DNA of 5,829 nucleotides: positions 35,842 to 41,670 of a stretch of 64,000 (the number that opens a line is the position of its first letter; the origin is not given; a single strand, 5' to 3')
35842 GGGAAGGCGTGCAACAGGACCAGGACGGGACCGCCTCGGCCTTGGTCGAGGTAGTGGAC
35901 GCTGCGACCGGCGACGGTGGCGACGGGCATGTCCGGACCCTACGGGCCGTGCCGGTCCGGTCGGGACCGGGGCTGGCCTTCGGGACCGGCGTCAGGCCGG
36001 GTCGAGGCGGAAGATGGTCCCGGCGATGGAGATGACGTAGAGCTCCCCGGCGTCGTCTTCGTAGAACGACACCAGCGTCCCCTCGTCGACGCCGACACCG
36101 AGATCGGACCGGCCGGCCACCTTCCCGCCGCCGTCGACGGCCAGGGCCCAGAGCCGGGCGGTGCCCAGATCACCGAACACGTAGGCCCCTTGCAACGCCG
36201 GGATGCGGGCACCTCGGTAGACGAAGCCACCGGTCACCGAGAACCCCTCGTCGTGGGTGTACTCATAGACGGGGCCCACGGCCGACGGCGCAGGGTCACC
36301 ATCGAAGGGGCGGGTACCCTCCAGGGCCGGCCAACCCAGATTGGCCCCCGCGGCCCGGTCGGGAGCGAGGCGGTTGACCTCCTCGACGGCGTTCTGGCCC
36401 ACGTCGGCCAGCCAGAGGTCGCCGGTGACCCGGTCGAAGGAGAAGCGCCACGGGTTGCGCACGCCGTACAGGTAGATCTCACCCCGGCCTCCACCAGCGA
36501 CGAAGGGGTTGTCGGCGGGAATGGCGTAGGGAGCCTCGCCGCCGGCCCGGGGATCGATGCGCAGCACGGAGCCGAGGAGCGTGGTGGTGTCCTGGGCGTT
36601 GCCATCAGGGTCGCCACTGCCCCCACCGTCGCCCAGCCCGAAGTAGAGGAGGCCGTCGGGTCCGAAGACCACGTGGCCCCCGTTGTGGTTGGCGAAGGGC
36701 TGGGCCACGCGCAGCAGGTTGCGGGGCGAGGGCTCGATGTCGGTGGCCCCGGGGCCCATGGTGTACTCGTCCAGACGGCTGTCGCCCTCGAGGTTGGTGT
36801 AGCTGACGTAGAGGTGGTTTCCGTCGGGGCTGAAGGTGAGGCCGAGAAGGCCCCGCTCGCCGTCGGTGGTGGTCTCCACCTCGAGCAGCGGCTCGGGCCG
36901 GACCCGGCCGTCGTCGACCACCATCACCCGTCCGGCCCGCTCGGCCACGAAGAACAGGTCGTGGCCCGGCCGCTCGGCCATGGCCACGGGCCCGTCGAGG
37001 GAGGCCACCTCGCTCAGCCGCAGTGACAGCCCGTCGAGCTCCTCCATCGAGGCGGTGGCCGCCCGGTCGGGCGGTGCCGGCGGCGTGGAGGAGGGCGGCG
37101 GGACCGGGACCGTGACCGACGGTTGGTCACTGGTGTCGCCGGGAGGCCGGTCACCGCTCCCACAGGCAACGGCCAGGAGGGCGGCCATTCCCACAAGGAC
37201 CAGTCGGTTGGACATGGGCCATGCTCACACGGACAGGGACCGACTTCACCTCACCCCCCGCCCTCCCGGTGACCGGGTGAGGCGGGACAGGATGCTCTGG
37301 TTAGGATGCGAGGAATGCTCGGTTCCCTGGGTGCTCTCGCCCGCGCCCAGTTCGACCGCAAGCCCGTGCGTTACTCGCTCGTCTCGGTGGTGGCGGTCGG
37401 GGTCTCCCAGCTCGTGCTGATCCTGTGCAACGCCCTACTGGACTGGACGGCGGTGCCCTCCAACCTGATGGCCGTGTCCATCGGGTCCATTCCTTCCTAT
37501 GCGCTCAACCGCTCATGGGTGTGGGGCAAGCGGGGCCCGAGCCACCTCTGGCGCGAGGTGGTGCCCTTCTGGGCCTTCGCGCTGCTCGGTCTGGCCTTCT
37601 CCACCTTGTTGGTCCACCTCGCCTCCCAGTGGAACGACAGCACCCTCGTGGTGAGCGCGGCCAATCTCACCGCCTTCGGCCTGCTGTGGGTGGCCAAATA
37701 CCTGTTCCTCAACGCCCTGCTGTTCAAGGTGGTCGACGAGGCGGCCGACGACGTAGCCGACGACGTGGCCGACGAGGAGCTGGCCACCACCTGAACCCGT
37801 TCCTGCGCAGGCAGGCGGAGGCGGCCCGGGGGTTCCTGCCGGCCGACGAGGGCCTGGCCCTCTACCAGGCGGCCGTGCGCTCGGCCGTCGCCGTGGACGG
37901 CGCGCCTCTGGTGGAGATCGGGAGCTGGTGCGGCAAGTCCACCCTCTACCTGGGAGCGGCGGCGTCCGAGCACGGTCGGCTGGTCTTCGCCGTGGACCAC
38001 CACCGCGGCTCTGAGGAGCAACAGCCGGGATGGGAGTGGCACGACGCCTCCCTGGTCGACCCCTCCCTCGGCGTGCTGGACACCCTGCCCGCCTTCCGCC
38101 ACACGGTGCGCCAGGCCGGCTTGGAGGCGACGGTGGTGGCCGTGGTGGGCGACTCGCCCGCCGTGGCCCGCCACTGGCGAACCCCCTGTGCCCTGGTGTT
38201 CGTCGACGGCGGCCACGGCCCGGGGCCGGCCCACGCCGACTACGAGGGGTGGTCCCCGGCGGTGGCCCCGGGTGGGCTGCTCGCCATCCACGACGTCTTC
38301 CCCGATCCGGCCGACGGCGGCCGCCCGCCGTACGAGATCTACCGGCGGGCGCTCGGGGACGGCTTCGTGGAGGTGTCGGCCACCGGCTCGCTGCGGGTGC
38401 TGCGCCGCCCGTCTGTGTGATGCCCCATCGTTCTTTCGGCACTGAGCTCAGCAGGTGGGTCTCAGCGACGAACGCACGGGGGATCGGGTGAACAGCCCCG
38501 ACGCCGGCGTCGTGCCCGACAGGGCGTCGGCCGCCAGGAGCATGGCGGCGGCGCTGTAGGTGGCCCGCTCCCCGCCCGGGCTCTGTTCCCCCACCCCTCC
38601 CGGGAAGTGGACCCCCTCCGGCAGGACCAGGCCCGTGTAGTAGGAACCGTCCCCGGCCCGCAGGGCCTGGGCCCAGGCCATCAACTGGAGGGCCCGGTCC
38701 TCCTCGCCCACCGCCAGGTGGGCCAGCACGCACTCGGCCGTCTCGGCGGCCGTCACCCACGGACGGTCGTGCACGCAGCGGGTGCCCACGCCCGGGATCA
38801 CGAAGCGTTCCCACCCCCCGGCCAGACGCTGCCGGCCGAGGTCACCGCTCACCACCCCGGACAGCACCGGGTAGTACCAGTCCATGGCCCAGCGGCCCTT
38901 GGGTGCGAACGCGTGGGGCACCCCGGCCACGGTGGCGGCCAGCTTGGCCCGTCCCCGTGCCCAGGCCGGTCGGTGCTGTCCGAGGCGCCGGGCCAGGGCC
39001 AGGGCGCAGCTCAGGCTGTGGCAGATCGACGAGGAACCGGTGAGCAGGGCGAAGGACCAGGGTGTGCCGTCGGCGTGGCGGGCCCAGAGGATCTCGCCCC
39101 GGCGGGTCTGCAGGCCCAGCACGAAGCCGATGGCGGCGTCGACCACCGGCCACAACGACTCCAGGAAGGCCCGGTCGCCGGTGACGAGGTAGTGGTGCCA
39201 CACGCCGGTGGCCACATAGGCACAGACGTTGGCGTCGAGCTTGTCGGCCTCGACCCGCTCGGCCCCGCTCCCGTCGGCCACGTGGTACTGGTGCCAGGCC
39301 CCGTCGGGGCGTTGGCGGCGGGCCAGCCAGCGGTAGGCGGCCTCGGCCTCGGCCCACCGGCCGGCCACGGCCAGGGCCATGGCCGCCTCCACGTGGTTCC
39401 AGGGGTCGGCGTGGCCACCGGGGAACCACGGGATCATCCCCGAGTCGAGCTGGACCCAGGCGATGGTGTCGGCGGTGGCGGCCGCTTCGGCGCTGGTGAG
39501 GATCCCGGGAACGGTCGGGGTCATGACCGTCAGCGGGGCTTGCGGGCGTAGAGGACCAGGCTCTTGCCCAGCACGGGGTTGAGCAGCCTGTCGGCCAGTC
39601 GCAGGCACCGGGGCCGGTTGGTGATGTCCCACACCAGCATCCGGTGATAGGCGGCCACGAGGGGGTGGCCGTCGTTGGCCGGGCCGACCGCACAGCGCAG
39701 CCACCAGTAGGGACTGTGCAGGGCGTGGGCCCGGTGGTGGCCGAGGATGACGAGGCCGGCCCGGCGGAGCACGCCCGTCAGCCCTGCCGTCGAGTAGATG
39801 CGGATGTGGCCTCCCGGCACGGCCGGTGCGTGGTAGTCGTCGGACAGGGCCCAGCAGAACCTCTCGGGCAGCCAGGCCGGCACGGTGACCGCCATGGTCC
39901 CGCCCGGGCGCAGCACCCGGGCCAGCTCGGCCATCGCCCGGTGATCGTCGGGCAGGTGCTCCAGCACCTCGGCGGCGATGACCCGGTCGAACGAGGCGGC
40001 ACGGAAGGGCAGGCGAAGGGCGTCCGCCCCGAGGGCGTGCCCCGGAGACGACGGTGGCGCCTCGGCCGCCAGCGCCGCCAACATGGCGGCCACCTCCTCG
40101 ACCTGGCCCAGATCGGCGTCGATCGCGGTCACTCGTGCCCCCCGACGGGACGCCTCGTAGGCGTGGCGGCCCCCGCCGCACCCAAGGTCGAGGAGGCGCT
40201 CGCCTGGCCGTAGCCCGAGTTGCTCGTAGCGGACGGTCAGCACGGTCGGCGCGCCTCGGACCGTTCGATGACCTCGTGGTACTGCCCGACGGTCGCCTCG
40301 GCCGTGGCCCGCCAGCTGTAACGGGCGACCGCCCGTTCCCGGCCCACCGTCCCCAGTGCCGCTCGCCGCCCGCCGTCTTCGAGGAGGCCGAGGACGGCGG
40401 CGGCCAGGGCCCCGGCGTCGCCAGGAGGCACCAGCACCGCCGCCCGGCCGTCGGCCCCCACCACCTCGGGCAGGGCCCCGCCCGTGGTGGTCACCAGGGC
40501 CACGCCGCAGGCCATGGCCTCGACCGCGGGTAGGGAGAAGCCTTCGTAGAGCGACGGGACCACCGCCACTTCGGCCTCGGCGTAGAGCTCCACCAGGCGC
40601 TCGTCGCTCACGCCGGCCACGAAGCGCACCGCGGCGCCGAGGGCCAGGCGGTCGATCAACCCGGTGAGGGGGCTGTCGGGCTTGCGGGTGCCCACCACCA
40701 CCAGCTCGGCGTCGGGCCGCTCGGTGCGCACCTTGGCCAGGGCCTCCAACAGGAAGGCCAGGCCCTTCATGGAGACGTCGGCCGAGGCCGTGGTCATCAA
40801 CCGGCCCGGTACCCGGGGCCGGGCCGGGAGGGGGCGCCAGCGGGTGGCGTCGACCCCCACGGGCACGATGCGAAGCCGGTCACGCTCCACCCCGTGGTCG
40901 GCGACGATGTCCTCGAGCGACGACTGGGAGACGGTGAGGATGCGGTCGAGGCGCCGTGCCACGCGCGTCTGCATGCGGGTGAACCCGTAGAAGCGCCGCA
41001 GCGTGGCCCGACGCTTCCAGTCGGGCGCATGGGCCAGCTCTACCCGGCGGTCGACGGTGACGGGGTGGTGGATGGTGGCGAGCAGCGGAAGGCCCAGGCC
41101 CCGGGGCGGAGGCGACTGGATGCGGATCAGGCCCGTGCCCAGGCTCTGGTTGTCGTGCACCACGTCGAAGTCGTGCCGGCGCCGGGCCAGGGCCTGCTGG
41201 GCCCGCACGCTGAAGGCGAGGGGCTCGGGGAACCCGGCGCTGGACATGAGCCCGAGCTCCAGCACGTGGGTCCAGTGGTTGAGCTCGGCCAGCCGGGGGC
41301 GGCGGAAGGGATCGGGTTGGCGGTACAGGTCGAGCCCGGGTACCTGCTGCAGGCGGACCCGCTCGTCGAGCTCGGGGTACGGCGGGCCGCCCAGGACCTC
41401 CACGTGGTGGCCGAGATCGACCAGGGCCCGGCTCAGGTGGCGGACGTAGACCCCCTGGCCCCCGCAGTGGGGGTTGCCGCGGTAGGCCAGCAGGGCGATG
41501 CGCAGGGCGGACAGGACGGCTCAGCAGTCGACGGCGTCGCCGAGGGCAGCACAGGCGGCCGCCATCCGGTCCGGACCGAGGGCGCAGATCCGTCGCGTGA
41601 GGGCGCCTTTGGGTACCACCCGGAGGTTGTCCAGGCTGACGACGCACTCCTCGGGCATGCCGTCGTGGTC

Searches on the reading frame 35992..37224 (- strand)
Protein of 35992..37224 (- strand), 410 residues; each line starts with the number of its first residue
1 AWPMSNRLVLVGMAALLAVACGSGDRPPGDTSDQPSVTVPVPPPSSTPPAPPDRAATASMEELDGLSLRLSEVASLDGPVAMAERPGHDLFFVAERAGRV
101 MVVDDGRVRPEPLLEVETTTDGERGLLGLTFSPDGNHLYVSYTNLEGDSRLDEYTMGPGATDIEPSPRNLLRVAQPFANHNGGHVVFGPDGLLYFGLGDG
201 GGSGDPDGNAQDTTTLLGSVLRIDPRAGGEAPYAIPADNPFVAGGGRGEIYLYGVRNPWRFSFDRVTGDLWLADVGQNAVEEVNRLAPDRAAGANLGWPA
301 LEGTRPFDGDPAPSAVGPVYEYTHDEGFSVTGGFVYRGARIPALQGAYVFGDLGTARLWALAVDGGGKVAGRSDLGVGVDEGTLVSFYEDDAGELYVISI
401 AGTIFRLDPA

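Call 31: search_protein_families(library=pfam, proteins=[window:35992-37224:-], max_evalue=0.001)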
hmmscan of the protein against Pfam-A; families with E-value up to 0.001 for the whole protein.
window:35992-37224:- (410 aa): 1 family
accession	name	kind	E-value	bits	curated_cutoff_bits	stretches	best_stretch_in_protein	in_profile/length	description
PF07995.17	GSDH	-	2.3e-40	139.4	25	1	76-376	1-301/332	Glucose / Sorbosone dehydrogenase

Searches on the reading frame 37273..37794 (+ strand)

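Call 31: search_protein_families(library=pfam, proteins=[window:37273-37794:+], max_evalue=0.001)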
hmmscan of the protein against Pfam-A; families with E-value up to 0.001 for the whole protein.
window:37273-37794:+ (173 aa): 1 family
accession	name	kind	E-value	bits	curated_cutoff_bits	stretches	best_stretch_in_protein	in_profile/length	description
PF04138.20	GtrA_DPMS_TM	-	2.7e-14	53.8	26.1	1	33-149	1-115/117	GtrA/DPMS, transmembrane domain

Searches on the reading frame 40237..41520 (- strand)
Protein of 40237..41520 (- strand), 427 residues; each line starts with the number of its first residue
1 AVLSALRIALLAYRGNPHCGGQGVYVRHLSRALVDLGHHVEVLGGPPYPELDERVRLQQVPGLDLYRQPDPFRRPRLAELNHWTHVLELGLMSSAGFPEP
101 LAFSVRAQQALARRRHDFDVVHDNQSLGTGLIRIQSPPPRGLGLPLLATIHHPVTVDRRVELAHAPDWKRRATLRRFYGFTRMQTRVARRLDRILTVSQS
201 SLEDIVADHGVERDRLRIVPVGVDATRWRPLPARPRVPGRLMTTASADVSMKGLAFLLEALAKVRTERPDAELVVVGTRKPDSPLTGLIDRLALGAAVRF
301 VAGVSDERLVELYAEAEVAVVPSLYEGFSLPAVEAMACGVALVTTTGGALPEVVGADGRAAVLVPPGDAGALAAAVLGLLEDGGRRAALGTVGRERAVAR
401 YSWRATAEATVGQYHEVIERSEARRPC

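Call 31: search_protein_families(library=pfam, proteins=[window:40237-41520:-], max_evalue=0.001)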
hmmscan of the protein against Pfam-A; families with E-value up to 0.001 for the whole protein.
window:40237-41520:- (427 aa): 6 families
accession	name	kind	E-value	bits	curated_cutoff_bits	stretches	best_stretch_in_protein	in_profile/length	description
PF00534.26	Glycos_transf_1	-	1.2e-31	110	26.4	1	246-395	22-171/172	Glycosyl transferases group 1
PF13692.12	Glyco_trans_1_4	-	4.9e-31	108.3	27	1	246-382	9-142/142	Glycosyl transferases group 1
PF13439.12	Glyco_transf_4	-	2.6e-21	76.8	28.5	1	20-227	2-170/170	Glycosyltransferase Family 4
PF13579.12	Glyco_trans_4_4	-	8.6e-19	68.9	29.7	1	20-222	1-158/158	Glycosyl transferase 4-like domain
PF20706.3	GT4-conflict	-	9.6e-12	45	26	1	179-408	135-383/385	Family 4 Glycosyltransferase in conflict systems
PF13524.12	Glyco_trans_1_2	-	9.5e-09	35.8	25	1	257-409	5-141/144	Glycosyl transferase-like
